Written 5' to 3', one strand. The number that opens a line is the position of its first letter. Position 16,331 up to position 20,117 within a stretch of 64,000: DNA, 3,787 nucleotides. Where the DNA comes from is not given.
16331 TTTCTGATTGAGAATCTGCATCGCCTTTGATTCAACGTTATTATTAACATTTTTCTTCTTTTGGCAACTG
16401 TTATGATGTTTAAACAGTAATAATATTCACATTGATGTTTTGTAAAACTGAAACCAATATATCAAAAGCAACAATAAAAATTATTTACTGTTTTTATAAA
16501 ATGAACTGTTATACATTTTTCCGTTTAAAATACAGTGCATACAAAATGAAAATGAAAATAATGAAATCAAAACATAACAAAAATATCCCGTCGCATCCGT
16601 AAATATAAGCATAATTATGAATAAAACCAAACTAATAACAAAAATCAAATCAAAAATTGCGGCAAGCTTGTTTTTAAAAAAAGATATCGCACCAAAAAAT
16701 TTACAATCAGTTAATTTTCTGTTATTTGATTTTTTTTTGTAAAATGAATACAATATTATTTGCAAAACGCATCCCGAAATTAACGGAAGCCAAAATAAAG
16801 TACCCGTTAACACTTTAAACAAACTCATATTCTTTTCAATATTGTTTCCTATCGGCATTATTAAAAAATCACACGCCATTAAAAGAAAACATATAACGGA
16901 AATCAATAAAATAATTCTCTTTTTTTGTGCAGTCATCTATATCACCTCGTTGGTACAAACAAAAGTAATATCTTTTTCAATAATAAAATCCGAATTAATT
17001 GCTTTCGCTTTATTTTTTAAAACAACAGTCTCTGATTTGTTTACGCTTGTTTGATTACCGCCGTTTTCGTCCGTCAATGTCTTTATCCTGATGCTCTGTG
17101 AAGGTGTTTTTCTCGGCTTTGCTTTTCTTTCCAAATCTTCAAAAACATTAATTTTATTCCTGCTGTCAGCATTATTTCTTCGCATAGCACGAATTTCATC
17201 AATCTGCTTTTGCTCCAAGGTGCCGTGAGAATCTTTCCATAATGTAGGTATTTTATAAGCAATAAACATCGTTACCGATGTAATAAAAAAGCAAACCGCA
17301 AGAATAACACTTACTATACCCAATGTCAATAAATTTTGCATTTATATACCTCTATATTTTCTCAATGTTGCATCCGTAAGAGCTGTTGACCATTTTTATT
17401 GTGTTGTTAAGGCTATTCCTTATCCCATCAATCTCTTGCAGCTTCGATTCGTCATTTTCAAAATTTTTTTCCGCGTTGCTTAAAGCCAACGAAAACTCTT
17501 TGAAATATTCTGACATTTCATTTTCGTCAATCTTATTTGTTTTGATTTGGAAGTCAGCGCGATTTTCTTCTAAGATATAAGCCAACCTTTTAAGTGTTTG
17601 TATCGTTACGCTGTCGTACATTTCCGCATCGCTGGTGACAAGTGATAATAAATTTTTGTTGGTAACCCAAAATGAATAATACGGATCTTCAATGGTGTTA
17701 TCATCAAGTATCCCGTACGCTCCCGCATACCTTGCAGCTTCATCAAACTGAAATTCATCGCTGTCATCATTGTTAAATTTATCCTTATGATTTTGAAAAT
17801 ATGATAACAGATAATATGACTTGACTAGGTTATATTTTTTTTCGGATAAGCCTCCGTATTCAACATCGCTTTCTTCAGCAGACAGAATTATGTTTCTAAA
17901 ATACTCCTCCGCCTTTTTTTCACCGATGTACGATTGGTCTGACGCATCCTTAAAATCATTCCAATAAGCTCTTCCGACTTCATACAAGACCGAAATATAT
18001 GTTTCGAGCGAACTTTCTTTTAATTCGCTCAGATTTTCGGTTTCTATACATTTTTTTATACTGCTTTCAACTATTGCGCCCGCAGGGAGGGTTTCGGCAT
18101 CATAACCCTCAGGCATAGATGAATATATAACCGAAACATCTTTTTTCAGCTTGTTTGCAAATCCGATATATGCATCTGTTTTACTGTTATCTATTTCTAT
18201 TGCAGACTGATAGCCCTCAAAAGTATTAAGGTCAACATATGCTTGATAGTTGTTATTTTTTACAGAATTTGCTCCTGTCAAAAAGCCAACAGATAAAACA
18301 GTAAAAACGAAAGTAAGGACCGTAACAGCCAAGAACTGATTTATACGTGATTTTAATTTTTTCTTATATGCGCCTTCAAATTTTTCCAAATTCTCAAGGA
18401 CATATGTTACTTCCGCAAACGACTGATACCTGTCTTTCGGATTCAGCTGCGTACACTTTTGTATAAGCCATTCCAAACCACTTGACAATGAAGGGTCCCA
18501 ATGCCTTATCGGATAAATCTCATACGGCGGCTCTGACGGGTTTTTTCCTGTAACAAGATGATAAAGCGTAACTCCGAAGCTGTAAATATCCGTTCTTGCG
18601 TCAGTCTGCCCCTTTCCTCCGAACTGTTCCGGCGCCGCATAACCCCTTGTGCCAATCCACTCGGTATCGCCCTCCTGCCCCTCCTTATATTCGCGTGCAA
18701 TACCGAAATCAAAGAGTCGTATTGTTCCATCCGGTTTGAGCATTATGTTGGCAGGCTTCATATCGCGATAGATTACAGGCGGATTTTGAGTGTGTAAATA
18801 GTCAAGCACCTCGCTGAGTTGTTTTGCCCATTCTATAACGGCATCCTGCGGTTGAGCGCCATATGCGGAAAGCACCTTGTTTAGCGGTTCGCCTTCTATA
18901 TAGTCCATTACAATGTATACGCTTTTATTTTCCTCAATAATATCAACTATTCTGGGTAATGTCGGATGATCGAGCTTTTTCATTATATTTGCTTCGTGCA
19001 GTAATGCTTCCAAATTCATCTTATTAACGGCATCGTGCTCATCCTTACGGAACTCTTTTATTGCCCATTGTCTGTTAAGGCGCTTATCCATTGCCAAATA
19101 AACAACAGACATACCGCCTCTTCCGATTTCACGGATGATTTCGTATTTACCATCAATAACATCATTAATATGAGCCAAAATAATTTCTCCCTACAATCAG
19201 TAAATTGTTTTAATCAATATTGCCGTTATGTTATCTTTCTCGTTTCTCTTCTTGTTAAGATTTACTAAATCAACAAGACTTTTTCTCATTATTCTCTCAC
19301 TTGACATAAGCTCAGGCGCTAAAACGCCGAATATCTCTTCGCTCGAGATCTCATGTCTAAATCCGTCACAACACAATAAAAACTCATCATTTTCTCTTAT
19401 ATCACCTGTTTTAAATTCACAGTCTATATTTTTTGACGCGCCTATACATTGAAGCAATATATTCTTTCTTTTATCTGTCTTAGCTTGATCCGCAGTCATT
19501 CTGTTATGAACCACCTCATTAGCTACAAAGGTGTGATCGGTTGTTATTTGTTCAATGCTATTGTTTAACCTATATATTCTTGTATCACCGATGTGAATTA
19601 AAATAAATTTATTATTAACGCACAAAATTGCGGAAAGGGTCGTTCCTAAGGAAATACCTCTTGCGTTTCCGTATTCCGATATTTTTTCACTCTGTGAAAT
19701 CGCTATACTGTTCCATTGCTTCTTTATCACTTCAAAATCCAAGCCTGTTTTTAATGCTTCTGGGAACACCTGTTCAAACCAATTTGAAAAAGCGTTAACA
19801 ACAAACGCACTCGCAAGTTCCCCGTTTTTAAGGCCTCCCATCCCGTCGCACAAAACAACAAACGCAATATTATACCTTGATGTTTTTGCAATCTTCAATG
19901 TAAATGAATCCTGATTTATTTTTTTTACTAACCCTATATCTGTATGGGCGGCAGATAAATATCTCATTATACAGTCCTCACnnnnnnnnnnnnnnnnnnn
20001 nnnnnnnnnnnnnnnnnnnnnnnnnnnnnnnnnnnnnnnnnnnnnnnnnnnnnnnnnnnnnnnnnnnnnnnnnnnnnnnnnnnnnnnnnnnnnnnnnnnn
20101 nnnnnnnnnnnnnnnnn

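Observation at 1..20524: Two FHA/PP2C/Hanks-kinase modules bracketing a giant surface protein, DUF4234-FHA membrane proteins and an M4-protease-vWA lipoprotein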

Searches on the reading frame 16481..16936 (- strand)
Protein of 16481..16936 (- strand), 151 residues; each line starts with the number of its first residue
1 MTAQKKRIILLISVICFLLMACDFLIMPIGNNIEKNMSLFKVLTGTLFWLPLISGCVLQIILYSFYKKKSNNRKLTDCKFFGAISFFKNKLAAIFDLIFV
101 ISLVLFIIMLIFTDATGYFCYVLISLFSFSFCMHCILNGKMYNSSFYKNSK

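Call 7: search_protein_families(library=pfam, proteins=[window:16481-16936:-], max_evalue=0.01)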
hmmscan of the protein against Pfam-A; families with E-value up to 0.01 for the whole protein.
window:16481-16936:- (151 aa): 0 families

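Call 11: search_protein_families(library=padloc, proteins=[window:16481-16936:-], max_evalue=0.01)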
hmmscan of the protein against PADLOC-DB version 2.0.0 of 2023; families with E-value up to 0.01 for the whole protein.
window:16481-16936:- (151 aa): 0 families

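Call 46: search_protein_families(library=pfam, proteins=[window:16481-16936:-], max_evalue=5)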
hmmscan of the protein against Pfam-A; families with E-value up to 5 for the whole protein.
window:16481-16936:- (151 aa): 2 families
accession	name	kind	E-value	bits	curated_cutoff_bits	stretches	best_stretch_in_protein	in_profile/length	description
PF06271.18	RDD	-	1.7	9.3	24.1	0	9-69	18-68/137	RDD family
PF10864.13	DUF2663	-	2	9.2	25.2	1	11-71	20-79/127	Protein of unknown function (DUF2663)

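Call 86: search_protein_families(library=ncbifam, proteins=[window:16481-16936:-], max_evalue=0.001)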
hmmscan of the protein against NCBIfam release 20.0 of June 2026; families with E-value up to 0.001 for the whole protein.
window:16481-16936:- (151 aa): 0 families

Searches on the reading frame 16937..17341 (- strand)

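Call 7: search_protein_families(library=pfam, proteins=[window:16937-17341:-], max_evalue=0.01)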
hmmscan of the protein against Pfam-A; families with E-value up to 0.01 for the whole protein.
window:16937-17341:- (134 aa): 0 families

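Call 11: search_protein_families(library=padloc, proteins=[window:16937-17341:-], max_evalue=0.01)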
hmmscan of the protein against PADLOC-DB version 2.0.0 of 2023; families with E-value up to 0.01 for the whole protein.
window:16937-17341:- (134 aa): 0 families

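Call 46: search_protein_families(library=pfam, proteins=[window:16937-17341:-], max_evalue=5)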
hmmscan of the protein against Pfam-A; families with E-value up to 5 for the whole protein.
window:16937-17341:- (134 aa): 4 families
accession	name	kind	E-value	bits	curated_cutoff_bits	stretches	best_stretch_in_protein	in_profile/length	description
PF03912.19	Psb28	-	0.011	16.4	25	1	44-124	9-85/106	Psb28 protein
PF08229.16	SHR3_chaperone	-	0.13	11.7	25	1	5-39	3-37/188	ER membrane protein SH3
PF16325.11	Peptidase_U32_C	-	0.15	12.7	28.2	1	58-108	21-70/83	Peptidase family U32 C-terminal domain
PF04650.22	YSIRK_signal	-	0.32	11.3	20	1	5-19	11-25/26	YSIRK type signal peptide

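Call 86: search_protein_families(library=ncbifam, proteins=[window:16937-17341:-], max_evalue=0.001)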
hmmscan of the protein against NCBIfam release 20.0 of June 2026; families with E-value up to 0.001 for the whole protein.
window:16937-17341:- (134 aa): 0 families

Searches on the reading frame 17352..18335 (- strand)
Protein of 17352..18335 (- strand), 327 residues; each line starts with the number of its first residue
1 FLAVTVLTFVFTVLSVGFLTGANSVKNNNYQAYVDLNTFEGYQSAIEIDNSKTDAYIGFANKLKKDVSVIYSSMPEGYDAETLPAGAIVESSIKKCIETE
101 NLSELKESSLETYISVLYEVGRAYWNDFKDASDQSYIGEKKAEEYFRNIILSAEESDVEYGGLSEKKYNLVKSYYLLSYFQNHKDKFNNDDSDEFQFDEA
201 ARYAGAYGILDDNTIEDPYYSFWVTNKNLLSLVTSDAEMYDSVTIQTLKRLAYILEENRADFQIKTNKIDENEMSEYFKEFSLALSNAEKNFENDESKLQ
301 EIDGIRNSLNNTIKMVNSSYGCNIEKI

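Call 46: search_protein_families(library=pfam, proteins=[window:17355-18275:-], max_evalue=5)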
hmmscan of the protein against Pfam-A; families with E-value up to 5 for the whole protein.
seq(307 aa): 1 family
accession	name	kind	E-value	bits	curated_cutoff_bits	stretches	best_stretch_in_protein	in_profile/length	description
PF24844.1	PolC_DP2_central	-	0.056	12.8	24.3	1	130-303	117-274/372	DNA polymerase II large subunit DP2, central domain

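Call 58: search_solved_structures(query=window:17352-18275:-, max_evalue=1)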
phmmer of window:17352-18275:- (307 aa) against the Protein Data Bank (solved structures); distinct sequences matched with E-value up to 1: 0.

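Call 74: find_homologous_proteins(query=window:17352-18335:-, max_evalue=0.001)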
Query window:17352-18335:-: 2598 candidates shared short words with the query, none scored E <= 0.001.

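Call 94: predict_structure(protein=window:17352-18275:-)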
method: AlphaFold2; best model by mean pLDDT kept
length: 307 residues; sequences in the alignment: 1
mean_pLDDT: 62.3   pTM: 0.66
mean pLDDT of the five models: 62.3, 53.9, 52.2, 51.1, 48.1
residues with pLDDT >= 90: 25; 70-90: 117; 50-70: 67; < 50: 98
segments of 3 or more residues with pLDDT < 50: 1-85, 110-114, 171-175
pLDDT, mean of each block of 10 residues (from residue 1): 28 30 30 32 30 31 34 38 47 63 66 55 79 76 81 84 66 50 54 62 84 73 78 78 65 88 91 90 92 82 80
secondary structure, 60 per line:
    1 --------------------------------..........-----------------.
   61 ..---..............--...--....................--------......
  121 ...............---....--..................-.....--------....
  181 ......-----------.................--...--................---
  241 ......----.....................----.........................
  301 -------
elements in order: H33-42 H66-79 H87-106 H115-135 H139-142 H145-162 H164-168 H177-186 H198-214 H222-237 H241-246 H251-271 H276-300

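Call 97: fold_search(model_id=the predicted structure, library=pdb)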
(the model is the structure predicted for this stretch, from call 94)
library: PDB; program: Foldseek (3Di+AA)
matches with E <= 10: 734; with E <= 0.001: 0
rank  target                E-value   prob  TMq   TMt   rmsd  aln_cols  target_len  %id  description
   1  6e9t_A                3.5e-02  0.98  0.25  0.31  11.3       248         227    9  DHF58 filament (released 2018-11-21)
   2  3msv_B                4.8e-02  0.72  0.21  0.19  15.2       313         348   14  The hypoxic regulator of sterol synthesis Nro1 is a nuclear import adaptor (released 2011-04-20)
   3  3qtn                  9.9e-02  0.51  0.19  0.18  18.1       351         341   11  Structure of S. pombe nuclear import adaptor Nro1 (Space group P6522) (released 2011-09-21)
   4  8cwy_A                1.0e-01  0.96  0.29  0.22  11.6       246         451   10  Accurate computational design of genetically encoded 3D protein crystals (released 2023-11-01)
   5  3qtm_A                1.1e-01  0.54  0.21  0.20  15.0       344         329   14  Structure of S. pombe nuclear import adaptor Nro1 (Space group P21) (released 2011-09-21)
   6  9dze_A                1.2e-01  0.57  0.20  0.19  14.0       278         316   11  Computationally Designed Bifaceted Protein Nanomaterial pD5-14 (released 2024-10-30)
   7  4a1s_A                1.3e-01  0.85  0.26  0.24  12.0       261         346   10  Crystallographic structure of the Pins:Insc complex (released 2012-03-28)
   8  5a7d_H                1.5e-01  0.82  0.25  0.23  14.8       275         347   12  Tetrameric assembly of LGN with Inscuteable (released 2016-08-03)
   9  7xss_C                1.7e-01  0.85  0.27  0.15  11.2       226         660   12  Structure of Craspase-CTR (released 2022-11-09)
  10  7rdr_A                1.7e-01  0.44  0.19  0.15  16.7       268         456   12  Circular tandem repeat protein with novel repeat topology and enhanced subunit contact surfaces (released 2021-09-01)
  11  3sf4_B                1.8e-01  0.66  0.22  0.20  15.6       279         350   11  Crystal structure of the complex between the conserved cell polarity proteins Inscuteable and LGN (released 2011-11-23)
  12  9mg8_B                1.9e-01  0.30  0.16  0.14  22.9       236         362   11  Crystal Structure of b-iTHR-110 (released 2025-12-17)
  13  8ttc_D                2.0e-01  0.75  0.26  0.26  13.8       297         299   12  Structure of retromer VPS29-VPS35 (483-796) complexed with Fam21A repeat 20 (1289-1302) (released 2024-08-21)
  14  8fbj                  2.2e-01  0.72  0.27  0.27  23.6       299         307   11  Improving the secretion of designed protein assemblies through negative design of cryptic transmembrane domains (released 2023-03-22)
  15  9dze_f                2.3e-01  0.60  0.21  0.23  16.2       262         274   11  Computationally Designed Bifaceted Protein Nanomaterial pD5-14 (released 2024-10-30)
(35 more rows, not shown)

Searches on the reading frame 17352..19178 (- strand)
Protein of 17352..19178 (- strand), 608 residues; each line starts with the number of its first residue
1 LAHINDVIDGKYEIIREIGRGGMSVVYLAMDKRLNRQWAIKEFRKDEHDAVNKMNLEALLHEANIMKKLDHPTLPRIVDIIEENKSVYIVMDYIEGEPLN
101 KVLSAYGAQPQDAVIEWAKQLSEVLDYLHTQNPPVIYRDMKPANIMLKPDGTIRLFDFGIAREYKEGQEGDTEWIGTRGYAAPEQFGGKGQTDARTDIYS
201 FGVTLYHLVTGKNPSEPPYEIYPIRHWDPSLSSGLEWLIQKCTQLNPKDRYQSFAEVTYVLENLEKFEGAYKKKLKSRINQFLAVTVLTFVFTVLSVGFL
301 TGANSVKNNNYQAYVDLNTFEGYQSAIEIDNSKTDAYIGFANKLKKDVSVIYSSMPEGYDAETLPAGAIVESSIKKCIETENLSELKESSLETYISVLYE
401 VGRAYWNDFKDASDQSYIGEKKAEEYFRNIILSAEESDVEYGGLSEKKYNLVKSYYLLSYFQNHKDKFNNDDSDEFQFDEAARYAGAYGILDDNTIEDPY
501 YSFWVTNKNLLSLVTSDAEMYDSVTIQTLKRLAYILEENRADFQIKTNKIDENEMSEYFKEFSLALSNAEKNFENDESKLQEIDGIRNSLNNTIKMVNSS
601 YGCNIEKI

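Call 7: search_protein_families(library=pfam, proteins=[window:17352-19178:-], max_evalue=0.01)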
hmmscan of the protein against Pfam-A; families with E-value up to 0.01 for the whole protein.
window:17352-19178:- (608 aa): 3 families
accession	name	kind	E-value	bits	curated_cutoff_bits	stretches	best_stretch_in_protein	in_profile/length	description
PF00069.31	Pkinase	-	1.4e-53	182.4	31.7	1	12-252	1-253/263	Protein kinase domain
PF07714.23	PK_Tyr_Ser-Thr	-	3.2e-29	102.5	23.1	1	14-216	3-206/258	Protein tyrosine and serine/threonine kinase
PF03109.22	ABC1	-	1.7e-06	27.8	22.9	1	65-167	123-220/244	ABC1 atypical kinase-like domain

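Call 11: search_protein_families(library=padloc, proteins=[window:17352-19178:-], max_evalue=0.01)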
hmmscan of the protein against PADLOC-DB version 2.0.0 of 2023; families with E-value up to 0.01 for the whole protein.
window:17352-19178:- (608 aa): 32 families (the best 25 are shown)
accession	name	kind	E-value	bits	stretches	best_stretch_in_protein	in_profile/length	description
PDLC04138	mad6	-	2e-65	220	1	8-276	49-325/659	mads_6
PDLC04042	PD-T4-6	-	1.9e-58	196.4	1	5-266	4-274/292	-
PDLC04060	PD-T4-6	-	2.9e-56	189.4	1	5-277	3-281/486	-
PDLC04047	PD-T4-6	-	4.4e-56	188.3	1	1-277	1-285/327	-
PDLC04053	PD-T4-6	-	4.3e-54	182.1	1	7-264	6-271/311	-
PDLC04057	PD-T4-6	-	3.6e-51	172.6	1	4-264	2-270/443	-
PDLC04061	PD-T4-6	-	5.8e-51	172.5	1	5-263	11-282/510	-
PDLC04054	PD-T4-6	-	1.6e-50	170.5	1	5-260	6-269/347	-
PDLC04044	PD-T4-6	-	8.9e-48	161.3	1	8-274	30-302/372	-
PDLC04043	PD-T4-6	-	2.4e-47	160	1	9-258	14-271/452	-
PDLC04048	PD-T4-6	-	3.9e-47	159.3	1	1-216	1-213/354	-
PDLC04045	PD-T4-6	-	1.8e-44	150.2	1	2-267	25-301/350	-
PDLC04052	PD-T4-6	-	4.3e-44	149.5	1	7-272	6-284/496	-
PDLC04050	PD-T4-6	-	1.1e-40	137.9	1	10-215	63-266/480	-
PDLC04040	PD-T4-6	-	8.2e-40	135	1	18-216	2-206/547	-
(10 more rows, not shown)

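Call 86: search_protein_families(library=ncbifam, proteins=[window:17352-19178:-], max_evalue=0.001)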
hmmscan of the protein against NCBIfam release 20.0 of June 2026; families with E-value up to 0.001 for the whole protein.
window:17352-19178:- (608 aa): 16 families
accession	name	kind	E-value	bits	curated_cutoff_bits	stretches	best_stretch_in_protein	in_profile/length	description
NF033483.0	PknB_PASTA_kin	equivalog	1.1e-62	212.8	450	1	5-274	2-278/563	Stk1 family PASTA domain-containing Ser/Thr kinase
NF047741.1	antiphage_MADS6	equivalog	1.5e-42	146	460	2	6-131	491-610/612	methylation-associated defense system protein kinase MAD6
NF038150.1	lanthi_synth_IV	equivalog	7.8e-37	127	650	1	7-218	186-399/851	class IV lanthionine synthetase LanL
NF009651.0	PRK13184.1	equivalog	2.8e-30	105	839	1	11-264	3-290/932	serine/threonine-protein kinase PknD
NF052427.1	StpK7MSMEG_1200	equivalog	1.3e-29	103.2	900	1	10-215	7-209/601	serine/threonine protein kinase StpK7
NF033442.0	BREX_PglW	equivalog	1.1e-25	89.6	990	2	2-214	504-709/1391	BREX system serine/threonine kinase PglW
NF038151.1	lanthi_synth_III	equivalog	1.7e-21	76.3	575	1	26-209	236-423/833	class III lanthionine synthetase LanKC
TIGR03903.1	TOMM_kin_cyc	equivalog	3.8e-18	64.8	705.75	1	38-212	6-186/1267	TOMM system kinase/cyclase fusion protein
NF053615.1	SerThrKinAfsKStmc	equivalog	1.2e-14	54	1300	1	10-215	13-213/809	protein serine/threonine kinase AfsK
NF043056.1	T4SS_LegK1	equivalog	2.9e-12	45.9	550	1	55-205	121-280/516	Dot/Icm T4SS effector kinase LegK1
NF058632.1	SerThrKinPrkT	equivalog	2.4e-11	43.2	280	1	11-161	22-165/322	serine/threonine protein kinase PrkT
TIGR03724.2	arch_bud32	equivalog_domain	2.2e-08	33.8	125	1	31-165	14-135/193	KEOPS complex kinase/ATPase Bud32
NF011463.0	PRK14879.1-4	equivalog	5.6e-07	29.2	188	1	41-162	49-161/237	Kae1-associated kinase Bud32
NF011462.0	PRK14879.1-3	equivalog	1.7e-06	27.9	174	1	20-161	5-128/192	Kae1-associated kinase Bud32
NF011464.0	PRK14879.1-7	equivalog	2e-06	27.7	246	1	35-162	31-150/221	Kae1-associated kinase Bud32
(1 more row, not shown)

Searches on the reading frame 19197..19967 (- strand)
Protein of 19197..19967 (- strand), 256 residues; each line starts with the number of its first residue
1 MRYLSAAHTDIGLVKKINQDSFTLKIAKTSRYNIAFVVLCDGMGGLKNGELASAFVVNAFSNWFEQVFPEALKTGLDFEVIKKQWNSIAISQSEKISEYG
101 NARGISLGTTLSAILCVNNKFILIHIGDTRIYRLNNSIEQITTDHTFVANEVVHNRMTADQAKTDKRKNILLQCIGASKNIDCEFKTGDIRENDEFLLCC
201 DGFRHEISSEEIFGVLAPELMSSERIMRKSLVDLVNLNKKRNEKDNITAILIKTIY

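Call 7: search_protein_families(library=pfam, proteins=[window:19197-19967:-], max_evalue=0.01)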
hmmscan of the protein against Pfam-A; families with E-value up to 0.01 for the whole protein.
window:19197-19967:- (256 aa): 2 families
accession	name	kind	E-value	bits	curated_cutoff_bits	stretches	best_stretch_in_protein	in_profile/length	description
PF13672.11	PP2C_2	-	4.8e-14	52.8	24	1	17-233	11-206/209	Protein phosphatase 2C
PF00481.26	PP2C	-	0.00049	20.3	20.3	0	34-146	34-141/255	Protein phosphatase 2C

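Call 11: search_protein_families(library=padloc, proteins=[window:19197-19967:-], max_evalue=0.01)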
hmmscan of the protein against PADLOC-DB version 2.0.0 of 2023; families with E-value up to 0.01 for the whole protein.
window:19197-19967:- (256 aa): 3 families
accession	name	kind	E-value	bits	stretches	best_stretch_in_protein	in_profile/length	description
PDLC04518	PDC-M21C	-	3.1e-14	50.8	1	4-217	4-200/243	-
PDLC04517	PDC-M21C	-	0.00035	18.6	1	109-216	51-157/178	-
PDLC04519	PDC-M21C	-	0.0028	15.3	1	118-206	100-185/224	-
